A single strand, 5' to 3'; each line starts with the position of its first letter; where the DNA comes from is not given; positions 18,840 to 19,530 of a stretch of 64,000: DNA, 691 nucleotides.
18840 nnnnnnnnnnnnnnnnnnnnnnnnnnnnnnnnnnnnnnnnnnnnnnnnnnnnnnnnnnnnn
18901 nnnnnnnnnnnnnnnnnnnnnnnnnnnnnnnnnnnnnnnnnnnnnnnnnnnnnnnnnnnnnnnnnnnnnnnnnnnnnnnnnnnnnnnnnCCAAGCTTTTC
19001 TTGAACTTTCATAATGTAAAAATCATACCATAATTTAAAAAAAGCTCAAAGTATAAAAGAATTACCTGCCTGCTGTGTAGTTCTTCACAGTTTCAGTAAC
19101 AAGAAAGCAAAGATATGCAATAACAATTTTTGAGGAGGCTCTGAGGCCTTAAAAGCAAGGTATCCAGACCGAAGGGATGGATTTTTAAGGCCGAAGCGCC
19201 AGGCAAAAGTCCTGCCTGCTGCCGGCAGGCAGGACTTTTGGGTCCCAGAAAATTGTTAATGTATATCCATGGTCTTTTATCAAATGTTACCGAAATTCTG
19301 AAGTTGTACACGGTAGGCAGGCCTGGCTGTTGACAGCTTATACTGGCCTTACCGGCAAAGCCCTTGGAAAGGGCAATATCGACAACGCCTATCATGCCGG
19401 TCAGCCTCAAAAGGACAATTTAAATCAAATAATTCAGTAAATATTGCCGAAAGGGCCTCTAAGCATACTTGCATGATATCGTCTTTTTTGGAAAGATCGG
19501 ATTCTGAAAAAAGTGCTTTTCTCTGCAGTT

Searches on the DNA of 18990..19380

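Call 16: search_rna_families(source=window, start=18990, end=19380, threshold=evalue, max_evalue=10)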
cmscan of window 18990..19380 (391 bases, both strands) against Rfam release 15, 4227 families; matches with E-value up to 10: 15.
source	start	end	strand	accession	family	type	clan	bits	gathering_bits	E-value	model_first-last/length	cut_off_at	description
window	19204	19240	+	RF03701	mir-4041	Gene; miRNA;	-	31.3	74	0.0004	1-54/54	no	mir-4041 microRNA precursor family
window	19204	19240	-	RF03701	mir-4041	Gene; miRNA;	-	30.6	74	0.00061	1-54/54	no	mir-4041 microRNA precursor family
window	19203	19241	+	RF04108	mir-2513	Gene; miRNA;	-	20.6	89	0.17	1-120/120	no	mir-2513 microRNA precursor family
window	18997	19179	-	RF01971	RMST_10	Gene; lncRNA;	-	20.2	55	0.43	1-154/154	no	Rhabdomyosarcoma 2 associated transcript conserved region 10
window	19006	19060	+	RF01600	snoR25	Gene; snRNA; snoRNA; CD-box;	-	19.3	50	2.5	1-70/70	no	small nucleolar RNA snoR25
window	19203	19241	-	RF04108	mir-2513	Gene; miRNA;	-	18.8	89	0.48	1-120/120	no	mir-2513 microRNA precursor family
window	19204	19240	+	RF00252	Alfamo_CPB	Cis-reg;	-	16.9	70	0.026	74-110/182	no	Alfalfa mosaic virus coat protein binding (CPB) RNA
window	19020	19054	+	RF02925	6A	Gene; sRNA;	-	14.6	41.2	7.7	1-52/52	no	6A RNA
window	19201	19245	+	RF03694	mir-266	Gene; miRNA;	-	13.9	80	8.8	1-83/83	no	mir-266 microRNA precursor family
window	19353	19370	+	RF02448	SpR20_sRNA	Gene; sRNA;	-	13.5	45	3.1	1-45/45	no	Streptococcus sRNA SpR20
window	19204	19241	+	RF04207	MIR5048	Gene; miRNA;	-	12.5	160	1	2-356/356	no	MIR5048 microRNA precursor family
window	19193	19226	+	RF00920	MIR444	Gene; miRNA;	-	12.5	110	9.2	1-116/116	no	MIR444 microRNA precursor family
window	19078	19150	-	RF02716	sno_ncR3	Gene; snRNA; snoRNA; CD-box;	-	12.2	88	9.9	1-75/75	no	Small nucleolar RNA ncR3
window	19201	19257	-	RF00110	RybB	Gene; sRNA;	-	12.1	40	8.3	1-79/79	no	RybB RNA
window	19135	19166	+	RF01792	eiav_FSE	Cis-reg; frameshift_element;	-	10.5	40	7.7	1-35/35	no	ribosomal frameshift site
